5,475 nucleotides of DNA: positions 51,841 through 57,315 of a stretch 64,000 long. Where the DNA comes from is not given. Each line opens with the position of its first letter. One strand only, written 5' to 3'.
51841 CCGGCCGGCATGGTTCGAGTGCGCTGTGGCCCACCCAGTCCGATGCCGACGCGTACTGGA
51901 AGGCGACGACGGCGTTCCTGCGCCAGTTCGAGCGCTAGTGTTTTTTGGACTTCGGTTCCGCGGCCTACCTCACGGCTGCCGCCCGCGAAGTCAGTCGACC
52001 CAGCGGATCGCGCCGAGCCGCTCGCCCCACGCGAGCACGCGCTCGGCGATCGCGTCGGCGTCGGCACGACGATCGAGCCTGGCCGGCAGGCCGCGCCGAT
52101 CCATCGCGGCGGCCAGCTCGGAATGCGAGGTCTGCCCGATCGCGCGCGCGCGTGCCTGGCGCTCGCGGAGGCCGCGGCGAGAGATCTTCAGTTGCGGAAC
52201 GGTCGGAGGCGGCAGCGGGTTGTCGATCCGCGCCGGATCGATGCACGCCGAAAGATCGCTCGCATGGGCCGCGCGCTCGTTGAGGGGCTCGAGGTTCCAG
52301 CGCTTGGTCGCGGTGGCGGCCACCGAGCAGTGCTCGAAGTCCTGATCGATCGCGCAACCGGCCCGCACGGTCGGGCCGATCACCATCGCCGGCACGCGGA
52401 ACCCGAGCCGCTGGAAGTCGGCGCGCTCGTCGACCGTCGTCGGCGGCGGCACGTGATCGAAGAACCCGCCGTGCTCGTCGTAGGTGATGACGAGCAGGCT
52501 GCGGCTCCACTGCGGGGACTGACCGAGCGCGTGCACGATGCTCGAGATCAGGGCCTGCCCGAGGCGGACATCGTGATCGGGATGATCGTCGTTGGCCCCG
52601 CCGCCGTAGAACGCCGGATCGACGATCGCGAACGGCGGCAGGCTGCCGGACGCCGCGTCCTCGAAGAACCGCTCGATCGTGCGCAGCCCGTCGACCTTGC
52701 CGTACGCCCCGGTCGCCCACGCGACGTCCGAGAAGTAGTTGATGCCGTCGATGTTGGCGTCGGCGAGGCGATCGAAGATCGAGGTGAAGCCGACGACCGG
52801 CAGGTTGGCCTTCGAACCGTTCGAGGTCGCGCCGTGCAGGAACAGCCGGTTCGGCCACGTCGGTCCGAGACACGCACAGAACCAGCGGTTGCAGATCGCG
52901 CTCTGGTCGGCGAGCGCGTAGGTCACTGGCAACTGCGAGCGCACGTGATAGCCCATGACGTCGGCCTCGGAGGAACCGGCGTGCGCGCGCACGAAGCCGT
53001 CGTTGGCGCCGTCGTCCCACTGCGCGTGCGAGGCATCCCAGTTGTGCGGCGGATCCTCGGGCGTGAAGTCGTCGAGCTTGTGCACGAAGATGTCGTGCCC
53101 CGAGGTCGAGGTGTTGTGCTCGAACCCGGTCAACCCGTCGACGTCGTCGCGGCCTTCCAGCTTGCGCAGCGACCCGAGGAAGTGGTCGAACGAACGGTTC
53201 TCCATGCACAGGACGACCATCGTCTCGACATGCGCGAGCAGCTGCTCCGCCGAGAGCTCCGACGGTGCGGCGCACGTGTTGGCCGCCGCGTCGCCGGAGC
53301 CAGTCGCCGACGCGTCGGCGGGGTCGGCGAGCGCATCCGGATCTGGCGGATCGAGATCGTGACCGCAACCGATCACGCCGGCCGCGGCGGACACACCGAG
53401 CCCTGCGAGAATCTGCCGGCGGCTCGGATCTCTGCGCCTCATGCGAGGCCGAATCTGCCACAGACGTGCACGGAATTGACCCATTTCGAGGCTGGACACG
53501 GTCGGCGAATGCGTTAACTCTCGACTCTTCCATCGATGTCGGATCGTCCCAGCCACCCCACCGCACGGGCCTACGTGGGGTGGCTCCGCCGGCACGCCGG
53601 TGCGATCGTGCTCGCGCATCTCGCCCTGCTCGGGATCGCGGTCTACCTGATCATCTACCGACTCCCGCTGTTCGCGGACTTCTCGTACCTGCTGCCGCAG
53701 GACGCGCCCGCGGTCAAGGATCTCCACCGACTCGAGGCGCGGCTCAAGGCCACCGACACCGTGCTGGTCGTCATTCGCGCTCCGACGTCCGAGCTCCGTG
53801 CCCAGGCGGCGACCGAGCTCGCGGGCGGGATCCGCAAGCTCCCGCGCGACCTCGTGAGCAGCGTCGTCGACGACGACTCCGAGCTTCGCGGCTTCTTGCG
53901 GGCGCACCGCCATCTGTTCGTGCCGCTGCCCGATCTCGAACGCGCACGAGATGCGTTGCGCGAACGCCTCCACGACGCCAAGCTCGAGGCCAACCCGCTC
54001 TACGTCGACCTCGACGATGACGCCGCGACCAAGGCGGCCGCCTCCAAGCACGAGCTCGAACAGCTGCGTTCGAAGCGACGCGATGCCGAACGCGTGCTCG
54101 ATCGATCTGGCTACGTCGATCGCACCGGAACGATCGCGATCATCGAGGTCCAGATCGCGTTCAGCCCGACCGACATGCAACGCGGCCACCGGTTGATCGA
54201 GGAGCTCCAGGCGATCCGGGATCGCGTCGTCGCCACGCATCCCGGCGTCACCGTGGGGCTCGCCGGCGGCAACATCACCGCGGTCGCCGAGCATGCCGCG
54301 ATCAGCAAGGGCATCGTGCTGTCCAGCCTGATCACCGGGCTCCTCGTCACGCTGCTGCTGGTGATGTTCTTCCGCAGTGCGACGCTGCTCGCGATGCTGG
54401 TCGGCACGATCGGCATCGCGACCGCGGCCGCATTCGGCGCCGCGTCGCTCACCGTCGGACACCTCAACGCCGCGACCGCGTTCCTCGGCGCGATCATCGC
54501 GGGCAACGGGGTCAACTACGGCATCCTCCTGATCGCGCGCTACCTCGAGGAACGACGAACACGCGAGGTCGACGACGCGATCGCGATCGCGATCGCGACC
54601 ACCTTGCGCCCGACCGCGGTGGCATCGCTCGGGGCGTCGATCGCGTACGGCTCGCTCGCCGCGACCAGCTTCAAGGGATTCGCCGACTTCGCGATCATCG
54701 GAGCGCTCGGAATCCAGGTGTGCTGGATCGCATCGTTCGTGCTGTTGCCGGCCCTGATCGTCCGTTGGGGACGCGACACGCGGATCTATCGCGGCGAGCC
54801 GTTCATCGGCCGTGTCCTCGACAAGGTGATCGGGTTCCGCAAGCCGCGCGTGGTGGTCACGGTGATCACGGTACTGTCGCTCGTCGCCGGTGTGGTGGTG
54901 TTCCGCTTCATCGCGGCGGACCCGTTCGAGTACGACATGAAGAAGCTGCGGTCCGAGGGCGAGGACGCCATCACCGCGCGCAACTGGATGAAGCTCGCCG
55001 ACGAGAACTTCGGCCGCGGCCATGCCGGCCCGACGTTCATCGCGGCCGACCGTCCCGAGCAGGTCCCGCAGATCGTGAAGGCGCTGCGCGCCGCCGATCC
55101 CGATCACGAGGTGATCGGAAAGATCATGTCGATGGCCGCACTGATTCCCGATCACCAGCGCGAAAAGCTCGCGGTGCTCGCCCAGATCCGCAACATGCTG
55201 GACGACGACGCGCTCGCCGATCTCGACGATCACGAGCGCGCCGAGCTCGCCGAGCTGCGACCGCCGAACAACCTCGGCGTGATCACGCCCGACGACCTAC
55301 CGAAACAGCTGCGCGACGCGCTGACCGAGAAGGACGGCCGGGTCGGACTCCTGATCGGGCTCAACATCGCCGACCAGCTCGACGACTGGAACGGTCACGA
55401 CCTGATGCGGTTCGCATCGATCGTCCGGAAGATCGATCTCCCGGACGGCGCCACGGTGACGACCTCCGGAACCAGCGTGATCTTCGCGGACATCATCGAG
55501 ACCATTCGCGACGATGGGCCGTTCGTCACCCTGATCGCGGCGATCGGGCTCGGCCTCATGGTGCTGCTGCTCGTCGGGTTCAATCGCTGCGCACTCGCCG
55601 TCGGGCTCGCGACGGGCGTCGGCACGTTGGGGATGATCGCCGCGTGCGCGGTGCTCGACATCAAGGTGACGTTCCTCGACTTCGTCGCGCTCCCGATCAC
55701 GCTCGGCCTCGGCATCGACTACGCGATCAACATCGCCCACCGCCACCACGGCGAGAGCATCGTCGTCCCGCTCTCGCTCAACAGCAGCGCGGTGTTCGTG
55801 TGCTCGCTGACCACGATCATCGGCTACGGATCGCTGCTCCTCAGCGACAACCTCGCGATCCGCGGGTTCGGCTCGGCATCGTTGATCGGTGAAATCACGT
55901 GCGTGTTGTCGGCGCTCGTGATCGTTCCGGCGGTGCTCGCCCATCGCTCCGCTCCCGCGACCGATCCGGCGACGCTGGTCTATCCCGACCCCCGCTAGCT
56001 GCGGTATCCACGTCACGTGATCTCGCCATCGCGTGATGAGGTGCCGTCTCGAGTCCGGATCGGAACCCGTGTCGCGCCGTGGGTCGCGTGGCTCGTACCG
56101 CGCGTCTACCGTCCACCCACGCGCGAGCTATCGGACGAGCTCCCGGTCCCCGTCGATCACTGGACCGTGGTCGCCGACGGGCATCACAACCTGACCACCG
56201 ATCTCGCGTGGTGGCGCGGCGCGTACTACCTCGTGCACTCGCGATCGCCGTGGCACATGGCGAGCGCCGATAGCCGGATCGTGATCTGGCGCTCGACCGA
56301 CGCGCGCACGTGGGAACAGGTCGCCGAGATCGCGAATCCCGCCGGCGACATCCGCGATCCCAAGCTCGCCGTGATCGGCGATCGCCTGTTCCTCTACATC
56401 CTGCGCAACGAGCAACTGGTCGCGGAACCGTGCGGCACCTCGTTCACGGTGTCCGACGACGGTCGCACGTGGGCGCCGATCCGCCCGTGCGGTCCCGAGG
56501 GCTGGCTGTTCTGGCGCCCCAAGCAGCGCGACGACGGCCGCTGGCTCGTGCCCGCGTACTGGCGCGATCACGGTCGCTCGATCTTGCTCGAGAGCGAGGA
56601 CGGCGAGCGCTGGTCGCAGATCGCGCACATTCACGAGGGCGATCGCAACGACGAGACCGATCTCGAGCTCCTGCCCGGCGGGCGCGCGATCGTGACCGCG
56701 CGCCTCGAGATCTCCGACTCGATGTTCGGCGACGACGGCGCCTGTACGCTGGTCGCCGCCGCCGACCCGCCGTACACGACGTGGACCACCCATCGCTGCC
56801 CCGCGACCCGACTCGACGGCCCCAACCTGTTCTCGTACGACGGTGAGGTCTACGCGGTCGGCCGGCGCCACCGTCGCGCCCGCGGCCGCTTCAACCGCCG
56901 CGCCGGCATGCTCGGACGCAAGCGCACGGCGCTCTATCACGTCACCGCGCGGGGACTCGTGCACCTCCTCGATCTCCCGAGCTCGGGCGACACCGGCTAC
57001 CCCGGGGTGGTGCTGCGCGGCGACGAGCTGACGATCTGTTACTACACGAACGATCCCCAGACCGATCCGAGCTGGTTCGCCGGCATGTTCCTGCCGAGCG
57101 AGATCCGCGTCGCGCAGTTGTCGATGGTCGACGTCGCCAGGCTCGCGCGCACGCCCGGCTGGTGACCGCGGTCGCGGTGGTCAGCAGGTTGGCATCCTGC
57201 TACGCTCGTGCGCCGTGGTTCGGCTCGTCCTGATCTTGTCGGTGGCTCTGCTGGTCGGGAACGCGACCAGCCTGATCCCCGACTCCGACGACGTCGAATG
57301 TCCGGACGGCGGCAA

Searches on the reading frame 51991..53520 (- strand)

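Call 16: search_protein_families(library=pfam, proteins=[window:51991-53520:-], max_evalue=0.001)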
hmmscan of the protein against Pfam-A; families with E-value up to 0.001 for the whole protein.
window:51991-53520:- (509 aa): 1 family
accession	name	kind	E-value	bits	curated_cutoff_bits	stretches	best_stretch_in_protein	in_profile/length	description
PF04185.19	Phosphoesterase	-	3.3e-72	244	23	1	98-410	1-355/356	Phosphoesterase family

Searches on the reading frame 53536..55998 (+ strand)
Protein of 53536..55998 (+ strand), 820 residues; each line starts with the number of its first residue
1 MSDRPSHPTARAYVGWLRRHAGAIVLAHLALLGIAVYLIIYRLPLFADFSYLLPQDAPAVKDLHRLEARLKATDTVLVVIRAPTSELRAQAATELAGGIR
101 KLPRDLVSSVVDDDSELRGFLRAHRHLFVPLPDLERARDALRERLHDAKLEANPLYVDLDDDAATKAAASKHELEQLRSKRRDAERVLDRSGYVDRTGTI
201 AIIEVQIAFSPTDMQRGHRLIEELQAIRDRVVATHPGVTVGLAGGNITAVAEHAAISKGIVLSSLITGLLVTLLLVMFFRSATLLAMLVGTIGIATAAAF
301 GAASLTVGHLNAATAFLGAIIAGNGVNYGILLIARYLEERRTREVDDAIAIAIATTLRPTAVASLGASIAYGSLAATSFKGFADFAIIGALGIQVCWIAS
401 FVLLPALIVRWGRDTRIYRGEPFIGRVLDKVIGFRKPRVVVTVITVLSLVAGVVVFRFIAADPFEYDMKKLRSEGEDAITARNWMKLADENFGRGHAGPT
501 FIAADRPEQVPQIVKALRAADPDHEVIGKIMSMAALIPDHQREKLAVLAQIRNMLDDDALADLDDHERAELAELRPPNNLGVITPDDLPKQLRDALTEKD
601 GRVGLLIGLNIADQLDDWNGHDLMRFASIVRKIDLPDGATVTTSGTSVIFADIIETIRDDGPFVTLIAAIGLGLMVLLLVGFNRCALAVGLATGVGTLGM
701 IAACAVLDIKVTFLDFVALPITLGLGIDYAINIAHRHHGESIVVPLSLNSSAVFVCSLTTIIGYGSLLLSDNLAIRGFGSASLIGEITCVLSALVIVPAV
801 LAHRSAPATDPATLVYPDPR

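Call 16: search_protein_families(library=pfam, proteins=[window:53536-55998:+], max_evalue=0.001)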
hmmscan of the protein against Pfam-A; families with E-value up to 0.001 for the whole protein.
window:53536-55998:+ (820 aa): 1 family
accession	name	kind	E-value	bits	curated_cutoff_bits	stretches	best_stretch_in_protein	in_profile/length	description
PF03176.21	MMPL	-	3.1e-30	105.7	20.5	2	133-414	8-305/333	MMPL family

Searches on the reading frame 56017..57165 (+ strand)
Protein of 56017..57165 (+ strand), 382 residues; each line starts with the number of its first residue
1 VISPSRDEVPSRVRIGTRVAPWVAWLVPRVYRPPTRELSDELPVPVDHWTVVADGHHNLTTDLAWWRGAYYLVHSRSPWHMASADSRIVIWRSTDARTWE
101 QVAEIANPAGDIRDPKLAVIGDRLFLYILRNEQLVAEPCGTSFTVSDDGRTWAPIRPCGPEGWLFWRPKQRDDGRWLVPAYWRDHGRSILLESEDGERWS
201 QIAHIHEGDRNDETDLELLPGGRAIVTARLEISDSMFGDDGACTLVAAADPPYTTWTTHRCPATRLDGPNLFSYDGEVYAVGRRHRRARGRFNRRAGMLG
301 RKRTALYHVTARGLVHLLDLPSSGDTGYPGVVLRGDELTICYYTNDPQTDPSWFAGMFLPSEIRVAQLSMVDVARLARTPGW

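Call 16: search_protein_families(library=pfam, proteins=[window:56017-57165:+], max_evalue=0.001)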
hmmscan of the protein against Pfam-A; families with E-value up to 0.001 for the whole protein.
window:56017-57165:+ (382 aa): 1 family
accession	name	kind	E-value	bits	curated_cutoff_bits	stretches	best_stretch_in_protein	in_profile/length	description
PF24067.1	Beta-prop_BT_1020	-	1.2e-06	28.8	27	0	58-104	50-96/236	BT_1020-like, N-terminal beta propeller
